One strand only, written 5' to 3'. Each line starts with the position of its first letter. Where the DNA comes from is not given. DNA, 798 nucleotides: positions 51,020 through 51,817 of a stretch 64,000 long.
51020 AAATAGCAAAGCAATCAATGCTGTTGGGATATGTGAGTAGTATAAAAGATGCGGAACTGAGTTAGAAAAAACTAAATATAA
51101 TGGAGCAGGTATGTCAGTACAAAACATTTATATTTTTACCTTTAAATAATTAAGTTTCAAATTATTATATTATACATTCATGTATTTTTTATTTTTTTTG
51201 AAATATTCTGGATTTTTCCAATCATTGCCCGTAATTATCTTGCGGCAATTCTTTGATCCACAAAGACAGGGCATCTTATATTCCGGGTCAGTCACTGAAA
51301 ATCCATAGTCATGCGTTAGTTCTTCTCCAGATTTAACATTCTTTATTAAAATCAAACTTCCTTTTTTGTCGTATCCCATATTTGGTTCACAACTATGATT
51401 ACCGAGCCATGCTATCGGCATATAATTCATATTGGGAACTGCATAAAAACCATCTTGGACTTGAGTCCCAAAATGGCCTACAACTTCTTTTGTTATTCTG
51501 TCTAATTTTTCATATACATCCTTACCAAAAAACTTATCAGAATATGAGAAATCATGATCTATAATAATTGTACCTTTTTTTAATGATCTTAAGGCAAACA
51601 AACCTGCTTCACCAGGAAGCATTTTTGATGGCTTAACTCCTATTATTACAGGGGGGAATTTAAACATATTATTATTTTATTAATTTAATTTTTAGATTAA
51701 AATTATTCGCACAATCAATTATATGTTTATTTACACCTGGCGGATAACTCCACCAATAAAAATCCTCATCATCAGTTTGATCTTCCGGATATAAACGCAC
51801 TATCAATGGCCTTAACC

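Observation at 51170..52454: A bacterial SET-domain methyltransferase with a co-transcribed unknown partner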

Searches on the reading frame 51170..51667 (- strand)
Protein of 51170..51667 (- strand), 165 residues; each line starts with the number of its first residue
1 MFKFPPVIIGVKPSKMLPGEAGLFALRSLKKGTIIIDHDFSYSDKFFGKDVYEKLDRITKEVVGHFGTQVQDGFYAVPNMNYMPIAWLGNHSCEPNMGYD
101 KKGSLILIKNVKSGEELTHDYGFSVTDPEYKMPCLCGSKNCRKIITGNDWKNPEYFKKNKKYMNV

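Call 3: search_protein_families(library=pfam, proteins=[window:51170-51667:-], max_evalue=0.1)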
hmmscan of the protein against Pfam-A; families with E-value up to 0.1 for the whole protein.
window:51170-51667:- (165 aa): 1 family
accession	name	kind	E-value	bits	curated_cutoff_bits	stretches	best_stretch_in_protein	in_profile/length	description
PF00856.33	SET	-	5.6e-09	36.8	22.4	1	21-122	2-105/105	SET domain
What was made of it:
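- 51170..51667 (-): SET plus post-SET methyltransferase, 165 aa. Basic (pI 9.0), with no signal peptide or TM segment. Pfam SET 36.8 bits against GA 22.4 (call 3).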

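Call 4: search_protein_families(library=ncbifam, proteins=[window:51170-51667:-], max_evalue=0.1)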
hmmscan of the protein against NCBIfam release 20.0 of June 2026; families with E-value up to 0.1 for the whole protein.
window:51170-51667:- (165 aa): 0 families

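Call 6: search_solved_structures(query=window:51170-51667:-, max_evalue=0.01, show_alignments=2)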
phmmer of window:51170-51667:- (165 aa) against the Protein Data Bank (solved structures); distinct sequences matched with E-value up to 0.01: 44.
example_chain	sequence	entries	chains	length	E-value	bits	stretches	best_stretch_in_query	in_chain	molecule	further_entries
4z4p_A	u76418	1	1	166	5.2e-13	52.3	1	21-148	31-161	Histone-lysine N-methyltransferase 2D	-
7u5v_A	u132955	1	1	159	4e-12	49.4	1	21-145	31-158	Histone-lysine N-methyltransferase 2A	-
5f5e_A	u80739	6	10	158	1.3e-11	47.7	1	21-145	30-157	Histone-lysine N-methyltransferase 2A | Histone-lysine N-methyltransferase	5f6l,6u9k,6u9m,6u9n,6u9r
2w5y_A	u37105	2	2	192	1.3e-11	47.7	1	21-145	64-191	HISTONE-LYSINE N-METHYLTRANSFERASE HRX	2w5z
6kiu_K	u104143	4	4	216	1.9e-11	47.2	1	21-145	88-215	Histone-lysine N-methyltransferase 2A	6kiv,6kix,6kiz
7ud5_K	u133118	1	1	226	2.2e-11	47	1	21-145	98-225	cDNA FLJ56846, highly similar to Zinc finger protein HRX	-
7w67_C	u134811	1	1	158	2.2e-11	47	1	21-145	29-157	Histone-lysine N-methyltransferase 2A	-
7w6a_C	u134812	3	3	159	2.2e-11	47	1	21-145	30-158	Histone-lysine N-methyltransferase 2A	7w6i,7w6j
6pwv_C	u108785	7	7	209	3e-11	46.5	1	21-145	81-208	Histone-lysine N-methyltransferase 2A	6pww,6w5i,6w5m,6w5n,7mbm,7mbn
9yl3_K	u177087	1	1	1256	5e-11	45.8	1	21-144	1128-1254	[histone H3]-lysine(4) N-methyltransferase,Histone-lysine N-methyltransferase 2D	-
9yle_K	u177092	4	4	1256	5e-11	45.8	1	21-144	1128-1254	[histone H3]-lysine(4) N-methyltransferase,Histone-lysine N-methyltransferase 2D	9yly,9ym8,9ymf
7bre_B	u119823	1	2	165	5.7e-11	45.6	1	21-145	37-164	Histone-lysine N-methyltransferase 2B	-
5f6k_C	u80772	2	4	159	1.2e-10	44.6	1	21-144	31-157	Histone-lysine N-methyltransferase 2C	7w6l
5f59_A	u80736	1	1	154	1.5e-10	44.3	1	21-143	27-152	Histone-lysine N-methyltransferase 2C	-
6kiw_K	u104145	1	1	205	2.7e-10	43.5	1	21-144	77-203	Histone-lysine N-methyltransferase 2C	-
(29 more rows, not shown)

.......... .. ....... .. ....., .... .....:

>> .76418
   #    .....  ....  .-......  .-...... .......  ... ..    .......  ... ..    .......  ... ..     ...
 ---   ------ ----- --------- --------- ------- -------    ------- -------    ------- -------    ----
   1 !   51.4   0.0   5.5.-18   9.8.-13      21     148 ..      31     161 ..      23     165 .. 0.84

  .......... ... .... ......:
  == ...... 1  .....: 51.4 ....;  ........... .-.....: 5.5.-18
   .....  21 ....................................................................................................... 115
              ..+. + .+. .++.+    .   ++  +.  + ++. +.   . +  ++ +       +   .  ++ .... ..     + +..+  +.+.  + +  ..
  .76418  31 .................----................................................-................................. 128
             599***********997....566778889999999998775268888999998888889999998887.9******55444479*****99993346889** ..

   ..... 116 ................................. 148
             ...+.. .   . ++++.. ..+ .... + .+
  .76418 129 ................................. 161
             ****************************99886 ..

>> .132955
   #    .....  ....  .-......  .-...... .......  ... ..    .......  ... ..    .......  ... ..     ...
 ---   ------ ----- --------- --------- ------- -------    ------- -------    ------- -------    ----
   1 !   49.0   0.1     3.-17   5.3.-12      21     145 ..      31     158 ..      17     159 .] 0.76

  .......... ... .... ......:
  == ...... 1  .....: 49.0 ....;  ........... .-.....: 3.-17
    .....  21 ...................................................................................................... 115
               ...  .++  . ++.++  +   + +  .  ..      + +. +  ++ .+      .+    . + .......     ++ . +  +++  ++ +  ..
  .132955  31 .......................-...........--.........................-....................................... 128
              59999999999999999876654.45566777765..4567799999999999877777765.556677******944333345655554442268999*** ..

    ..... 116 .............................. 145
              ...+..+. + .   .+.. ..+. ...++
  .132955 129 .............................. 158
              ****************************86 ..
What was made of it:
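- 51170..51667 (-): KMT2D/KMT2A SET domains 5e-13 to 1e-11 (call 6).
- Closest known: KMT2/MLL-Set1. Same: These are the best sequence matches: 5e-13 to KMT2D and about 30% identity over residues 21-148 (call 6).
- Checked: Pfam PF00856 scores 36.8 bits against a gathering score of 22.4, E=5.6e-9, covering model positions 2-105 of 105 (call 3). phmmer against PDB gives 5.2e-13 to the KMT2D SET domain over residues 21-148 (call 6).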

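Call 16: find_homologous_proteins(query=window:51170-51667:-, max_evalue=0.001)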
Query window:51170-51667:- (165 aa): 228 proteins with E <= 0.001 among 245 candidates; the best 120 are listed.
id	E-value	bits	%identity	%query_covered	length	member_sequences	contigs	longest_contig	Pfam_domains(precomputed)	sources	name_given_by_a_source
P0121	3.3e-111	387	100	100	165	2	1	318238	PF00856.34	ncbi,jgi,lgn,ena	ncbi:MAG: SET domain-containing protein-lysine N-methyltransferase [Parcubacteria group bacterium]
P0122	1.1e-75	271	71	100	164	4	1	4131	PF00856.34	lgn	-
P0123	5.1e-75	269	69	100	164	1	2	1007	PF00856.34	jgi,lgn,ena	-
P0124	2.1e-73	264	68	100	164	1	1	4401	PF00856.34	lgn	-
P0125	7.2e-70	252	64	100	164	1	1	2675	PF00856.34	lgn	-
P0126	1.7e-67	244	60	100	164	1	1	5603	PF00856.34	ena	-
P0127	4.1e-67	243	68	91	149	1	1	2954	PF00856.34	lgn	-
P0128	5.0e-67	243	66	99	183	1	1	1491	PF00856.34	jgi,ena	-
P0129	7.8e-67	242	62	100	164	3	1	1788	PF00856.34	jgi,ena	-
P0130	1.9e-66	241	68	91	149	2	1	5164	PF00856.34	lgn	-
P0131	6.6e-65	236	61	100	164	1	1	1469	PF00856.34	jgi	jgi:SET domain-containing protein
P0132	1.1e-58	216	64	89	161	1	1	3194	PF00856.34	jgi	jgi:SET domain-containing protein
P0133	1.2e-56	209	56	100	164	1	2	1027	PF00856.34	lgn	-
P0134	1.7e-56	209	59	100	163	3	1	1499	PF00856.34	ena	-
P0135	4.1e-56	207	56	100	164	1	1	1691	PF00856.34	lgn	-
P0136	1.1e-55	206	54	99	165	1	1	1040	PF00856.34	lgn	-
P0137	1.2e-55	206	56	100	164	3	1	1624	PF00856.34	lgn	-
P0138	2.3e-50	189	53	91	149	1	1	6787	PF00856.34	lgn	-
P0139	3.2e-50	188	52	95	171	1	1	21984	PF00856.34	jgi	jgi:SET domain-containing protein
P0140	5.5e-47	178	49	95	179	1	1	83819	PF00856.34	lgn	-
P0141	2.0e-46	176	50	95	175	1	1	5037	PF00856.34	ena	-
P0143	8.4e-46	174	47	98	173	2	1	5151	PF00856.34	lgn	-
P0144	3.7e-43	165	46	97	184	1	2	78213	PF00856.34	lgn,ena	-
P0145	7.6e-43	164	47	98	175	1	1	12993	PF00856.34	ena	-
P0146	9.0e-43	164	45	96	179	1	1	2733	PF00856.34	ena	-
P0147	1.3e-42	163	48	96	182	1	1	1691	PF00856.34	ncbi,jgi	jgi:hypothetical protein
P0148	6.9e-42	161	46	96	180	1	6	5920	PF00856.34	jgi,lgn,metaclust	metaclust:\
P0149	9.7e-41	157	47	90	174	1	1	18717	PF00856.34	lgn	-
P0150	1.5e-39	153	46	96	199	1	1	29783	PF00856.34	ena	-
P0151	3.4e-39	152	44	98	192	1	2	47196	PF00856.34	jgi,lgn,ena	jgi:hypothetical protein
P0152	6.6e-39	151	44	99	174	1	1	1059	PF00856.34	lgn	-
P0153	1.5e-37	147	46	96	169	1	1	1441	PF00856.34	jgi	jgi:SET domain-containing protein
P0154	3.1e-37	146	46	98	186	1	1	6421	PF00856.34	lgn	-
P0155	1.1e-36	144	47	93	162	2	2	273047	PF00856.34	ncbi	ncbi:MAG: SET domain-containing protein [Candidatus Paceibacterota bacterium]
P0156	3.1e-35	139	42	92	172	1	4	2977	PF00856.34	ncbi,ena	ncbi:MAG: SET domain-containing protein [Patescibacteria group bacterium]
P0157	1.6e-33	134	41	97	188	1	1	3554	PF00856.34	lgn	-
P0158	2.5e-30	123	39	96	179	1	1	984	PF00856.34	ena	-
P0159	2.0e-24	104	46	59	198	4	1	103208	PF00856.34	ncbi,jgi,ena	-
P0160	4.1e-24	103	33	99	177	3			PF00856.34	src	-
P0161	7.8e-23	99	42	81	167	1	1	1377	PF00856.34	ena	-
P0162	1.1e-21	95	37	83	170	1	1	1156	PF00856.34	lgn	-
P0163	4.3e-21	93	37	93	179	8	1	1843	PF00856.34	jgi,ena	-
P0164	4.9e-21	93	39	87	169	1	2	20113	PF00856.34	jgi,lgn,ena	-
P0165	5.8e-21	93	38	87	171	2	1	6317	PF00856.34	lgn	-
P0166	1.6e-20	92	40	84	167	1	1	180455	PF00856.34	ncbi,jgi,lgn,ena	ncbi:MAG: SET domain-containing protein-lysine N-methyltransferase [Patescibacteria group bacterium]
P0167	2.0e-20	91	39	87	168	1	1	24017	PF00856.34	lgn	-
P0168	4.6e-20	90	48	62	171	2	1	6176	PF00856.34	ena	-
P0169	1.2e-19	89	37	84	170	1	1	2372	PF00856.34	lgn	-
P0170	2.8e-19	87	47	55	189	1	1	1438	PF00856.34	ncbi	-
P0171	5.5e-19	86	41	87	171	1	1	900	PF00856.34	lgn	-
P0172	1.3e-18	85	35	87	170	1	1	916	PF00856.34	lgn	-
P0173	1.5e-18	85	40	81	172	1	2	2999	PF00856.34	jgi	-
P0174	1.9e-18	85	34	87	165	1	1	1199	PF00856.34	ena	-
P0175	2.0e-18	85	35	86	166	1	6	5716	PF00856.34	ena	-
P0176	3.9e-18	84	45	61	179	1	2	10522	PF00856.34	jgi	-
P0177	4.2e-18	84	36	93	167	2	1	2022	PF00856.34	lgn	-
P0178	4.9e-18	83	35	87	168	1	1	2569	PF00856.34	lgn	-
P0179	6.6e-18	83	44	62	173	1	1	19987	PF00856.34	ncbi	-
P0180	3.0e-17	81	36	85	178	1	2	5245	PF00856.34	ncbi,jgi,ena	-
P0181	3.1e-17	81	34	94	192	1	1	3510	PF00856.34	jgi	jgi:SET domain-containing protein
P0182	3.7e-17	81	33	87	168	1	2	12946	PF00856.34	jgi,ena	-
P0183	4.2e-17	80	35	85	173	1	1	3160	PF00856.34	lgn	-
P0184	6.9e-17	80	34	85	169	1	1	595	PF00856.34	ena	-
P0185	1.1e-16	79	35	87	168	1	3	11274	PF00856.34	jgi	jgi:uncharacterized protein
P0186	1.3e-16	79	33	86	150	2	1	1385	PF00856.34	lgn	-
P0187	1.3e-16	79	32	87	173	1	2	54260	PF00856.34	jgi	jgi:uncharacterized protein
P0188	1.4e-16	79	37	86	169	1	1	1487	PF00856.34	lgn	-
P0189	1.4e-16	79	51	45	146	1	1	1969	PF00856.34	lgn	-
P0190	1.8e-16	78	42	59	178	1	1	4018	PF00856.34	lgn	-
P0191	1.9e-16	78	48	45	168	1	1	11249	PF00856.34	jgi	jgi:SET domain-containing protein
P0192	2.0e-16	78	33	87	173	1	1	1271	PF00856.34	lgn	-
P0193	2.0e-16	78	33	87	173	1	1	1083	PF00856.34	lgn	-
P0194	2.9e-16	78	35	87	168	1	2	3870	PF00856.34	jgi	jgi:SET domain-containing protein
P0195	3.1e-16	77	34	87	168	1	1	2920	PF00856.34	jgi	jgi:hypothetical protein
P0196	3.3e-16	77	32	90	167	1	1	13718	PF00856.34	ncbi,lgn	-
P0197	4.4e-16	77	32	87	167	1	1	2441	PF00856.34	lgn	-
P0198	4.9e-16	77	33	90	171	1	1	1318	PF00856.34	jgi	jgi:SET domain-containing protein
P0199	5.1e-16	77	38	79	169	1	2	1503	PF00856.34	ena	-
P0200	5.6e-16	77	44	47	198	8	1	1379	PF00856.34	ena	-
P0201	5.7e-16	77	34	87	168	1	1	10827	PF00856.34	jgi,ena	jgi:SET domain-containing protein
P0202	6.1e-16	77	33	87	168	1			PF00856.34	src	-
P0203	7.4e-16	76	32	87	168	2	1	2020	PF00856.34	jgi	jgi:uncharacterized protein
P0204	7.4e-16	76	51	44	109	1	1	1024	PF00856.34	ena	-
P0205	1.2e-15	76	47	47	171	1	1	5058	PF00856.34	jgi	jgi:uncharacterized protein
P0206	1.4e-15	75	45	47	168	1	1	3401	PF00856.34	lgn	-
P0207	1.5e-15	75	32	87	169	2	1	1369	PF00856.34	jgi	jgi:uncharacterized protein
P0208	1.7e-15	75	34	87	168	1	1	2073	PF00856.34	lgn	-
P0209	1.8e-15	75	34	86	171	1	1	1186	PF00856.34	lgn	-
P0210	1.8e-15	75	33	87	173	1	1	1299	PF00856.34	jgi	jgi:hypothetical protein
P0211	1.8e-15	75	44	47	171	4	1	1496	PF00856.34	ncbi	-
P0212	2.2e-15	75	45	45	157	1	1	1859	PF00856.34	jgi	-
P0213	2.5e-15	75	35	84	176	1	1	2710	PF00856.34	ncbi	-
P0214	3.0e-15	74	33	85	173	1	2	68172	PF00856.34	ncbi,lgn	-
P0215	3.1e-15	74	31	87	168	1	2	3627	PF00856.34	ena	-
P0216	3.3e-15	74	35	86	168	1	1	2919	PF00856.34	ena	-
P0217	4.1e-15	74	33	88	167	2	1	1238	PF00856.34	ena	-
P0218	4.1e-15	74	34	87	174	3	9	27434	PF00856.34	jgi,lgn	jgi:SET domain-containing protein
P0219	4.2e-15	74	43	47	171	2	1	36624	PF00856.34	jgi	-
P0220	5.1e-15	74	34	85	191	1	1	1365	PF00856.34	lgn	-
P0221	5.1e-15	74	34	87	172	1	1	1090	PF00856.34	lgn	-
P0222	5.2e-15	74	45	47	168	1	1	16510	PF00856.34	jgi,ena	-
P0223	6.0e-15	73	32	87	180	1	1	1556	PF00856.34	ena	-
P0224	6.1e-15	73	32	87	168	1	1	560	PF00856.34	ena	-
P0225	6.2e-15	73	47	45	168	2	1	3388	PF00856.34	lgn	-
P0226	6.4e-15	73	33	87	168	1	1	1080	PF00856.34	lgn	-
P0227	6.4e-15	73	45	45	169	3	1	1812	PF00856.34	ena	-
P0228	6.5e-15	73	33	87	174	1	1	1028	PF00856.34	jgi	jgi:uncharacterized protein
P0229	6.7e-15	73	32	87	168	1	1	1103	PF00856.34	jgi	jgi:SET domain-containing protein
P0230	6.7e-15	73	47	45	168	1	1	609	PF00856.34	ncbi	-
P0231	7.0e-15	73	43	45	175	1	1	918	PF00856.34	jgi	jgi:hypothetical protein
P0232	8.3e-15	73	48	42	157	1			PF00856.34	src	-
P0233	8.6e-15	73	42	47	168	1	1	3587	PF00856.34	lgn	-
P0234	8.8e-15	73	32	87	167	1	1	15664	PF00856.34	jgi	jgi:SET domain-containing protein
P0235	8.8e-15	73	43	47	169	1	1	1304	PF00856.34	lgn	-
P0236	9.0e-15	73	44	45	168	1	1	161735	PF00856.34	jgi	jgi:hypothetical protein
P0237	1.0e-14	73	33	86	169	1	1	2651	PF00856.34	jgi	-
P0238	1.1e-14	72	31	87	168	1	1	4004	PF00856.34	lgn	-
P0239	1.2e-14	72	33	87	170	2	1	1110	PF00856.34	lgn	-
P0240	1.3e-14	72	31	87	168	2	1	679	PF00856.34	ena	-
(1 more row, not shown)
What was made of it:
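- Checked: This protein has 228 detectable homologues (call 16).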

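Call 54: search_protein_families(library=padloc, proteins=[window:51170-51667:-], max_evalue=0.01)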
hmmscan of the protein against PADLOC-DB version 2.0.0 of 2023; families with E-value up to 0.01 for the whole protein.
window:51170-51667:- (165 aa): 0 families

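Call 55: search_protein_families(library=phrogs, proteins=[window:51170-51667:-], max_evalue=0.01)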
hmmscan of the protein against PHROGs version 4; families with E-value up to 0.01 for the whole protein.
window:51170-51667:- (165 aa): 0 families
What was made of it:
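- On Known anti-phage defence or phage families: No hits for SET, partner or the fusion (calls 54, 55).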

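Call 56: find_encoding_contigs(protein=P0155, flank=4000, max_places=1)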
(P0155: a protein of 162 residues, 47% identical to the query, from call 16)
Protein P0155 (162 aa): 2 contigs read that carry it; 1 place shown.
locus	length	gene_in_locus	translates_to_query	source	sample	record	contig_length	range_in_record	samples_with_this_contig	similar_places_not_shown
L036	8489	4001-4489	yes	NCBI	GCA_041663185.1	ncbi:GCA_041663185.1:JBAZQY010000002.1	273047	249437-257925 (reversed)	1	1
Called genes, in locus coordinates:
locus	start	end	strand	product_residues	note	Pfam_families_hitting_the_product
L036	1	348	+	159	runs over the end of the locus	PF13439:Glyco_transf_4, PF13579:Glyco_trans_4_4 (weak)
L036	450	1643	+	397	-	PF00535:Glycos_transf_2, PF13641:Glyco_tranf_2_3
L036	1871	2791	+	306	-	PF00892:EamA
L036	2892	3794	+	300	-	PF09924:LPG_synthase_C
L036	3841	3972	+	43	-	-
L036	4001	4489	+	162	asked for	PF00856:SET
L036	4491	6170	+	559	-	PF00512:HisKA, PF02518:HATPase_c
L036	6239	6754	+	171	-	PF13328:HD_4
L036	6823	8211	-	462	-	PF01406:tRNA-synt_1e, PF09334:tRNA-synt_1g, PF23493:CysS_C (faint)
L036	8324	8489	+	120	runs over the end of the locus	PF00829:Ribosomal_L21p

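Call 57: find_encoding_contigs(protein=P0140, flank=4000, max_places=1)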
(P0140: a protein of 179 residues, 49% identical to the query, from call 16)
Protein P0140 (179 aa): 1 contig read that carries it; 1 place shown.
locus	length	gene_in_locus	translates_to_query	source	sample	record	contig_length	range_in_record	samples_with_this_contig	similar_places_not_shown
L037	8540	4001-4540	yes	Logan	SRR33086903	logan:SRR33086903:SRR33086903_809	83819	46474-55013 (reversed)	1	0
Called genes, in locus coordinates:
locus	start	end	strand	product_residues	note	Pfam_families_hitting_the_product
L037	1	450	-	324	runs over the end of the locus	-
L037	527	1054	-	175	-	PF06114:Peptidase_M78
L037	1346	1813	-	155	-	-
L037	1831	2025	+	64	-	-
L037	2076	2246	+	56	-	-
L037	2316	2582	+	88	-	-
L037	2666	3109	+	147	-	-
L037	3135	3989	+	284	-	-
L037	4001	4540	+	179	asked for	PF00856:SET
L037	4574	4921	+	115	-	-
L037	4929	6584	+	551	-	PF02518:HATPase_c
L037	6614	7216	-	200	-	-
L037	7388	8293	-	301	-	PF08401:ArdcN, PF18818:MPTase-PolyVal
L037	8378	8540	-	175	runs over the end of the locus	-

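Call 58: find_encoding_contigs(protein=P0166, flank=4000, max_places=1)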
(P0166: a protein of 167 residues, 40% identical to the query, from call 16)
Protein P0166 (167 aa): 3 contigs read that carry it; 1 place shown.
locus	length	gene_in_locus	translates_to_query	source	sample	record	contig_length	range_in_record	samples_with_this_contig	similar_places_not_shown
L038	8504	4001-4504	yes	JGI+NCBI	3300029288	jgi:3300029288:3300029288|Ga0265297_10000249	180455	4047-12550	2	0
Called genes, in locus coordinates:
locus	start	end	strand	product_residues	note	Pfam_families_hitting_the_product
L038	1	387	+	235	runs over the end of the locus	PF00106:adh_short, PF08659:KR, PF13561:adh_short_C2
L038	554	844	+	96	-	-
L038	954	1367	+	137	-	PF00383:dCMP_cyt_deam_1, PF14437:MafB19-deam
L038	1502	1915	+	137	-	PF12903:DUF3830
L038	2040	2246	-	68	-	-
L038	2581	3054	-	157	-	-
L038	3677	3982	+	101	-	-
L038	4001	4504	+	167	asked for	PF00856:SET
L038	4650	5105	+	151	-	-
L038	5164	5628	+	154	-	-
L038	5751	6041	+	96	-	-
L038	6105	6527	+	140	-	-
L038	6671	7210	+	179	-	-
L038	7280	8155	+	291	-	PF00106:adh_short, PF13561:adh_short_C2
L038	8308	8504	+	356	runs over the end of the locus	PF00180:Iso_dh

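Call 75: search_protein_families(library=pfam, proteins=[L036:2892-3791:+, L037:4574-4918:+], max_evalue=0.01)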
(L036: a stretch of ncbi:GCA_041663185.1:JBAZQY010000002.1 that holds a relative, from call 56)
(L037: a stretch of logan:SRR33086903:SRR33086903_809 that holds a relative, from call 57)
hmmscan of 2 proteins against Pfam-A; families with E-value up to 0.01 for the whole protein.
L036:2892-3791:+ (300 aa): 2 families
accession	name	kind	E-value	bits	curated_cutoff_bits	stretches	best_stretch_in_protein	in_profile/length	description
PF09924.15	LPG_synthase_C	-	2.3e-21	76.6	27.5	1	30-292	8-293/298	Phosphatidylglycerol lysyltransferase, C-terminal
PF10715.16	REGB_T4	-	0.0041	17.6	27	1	130-225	19-117/148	T4-page Endoribonuclease RegB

L037:4574-4918:+ (115 aa): 0 families
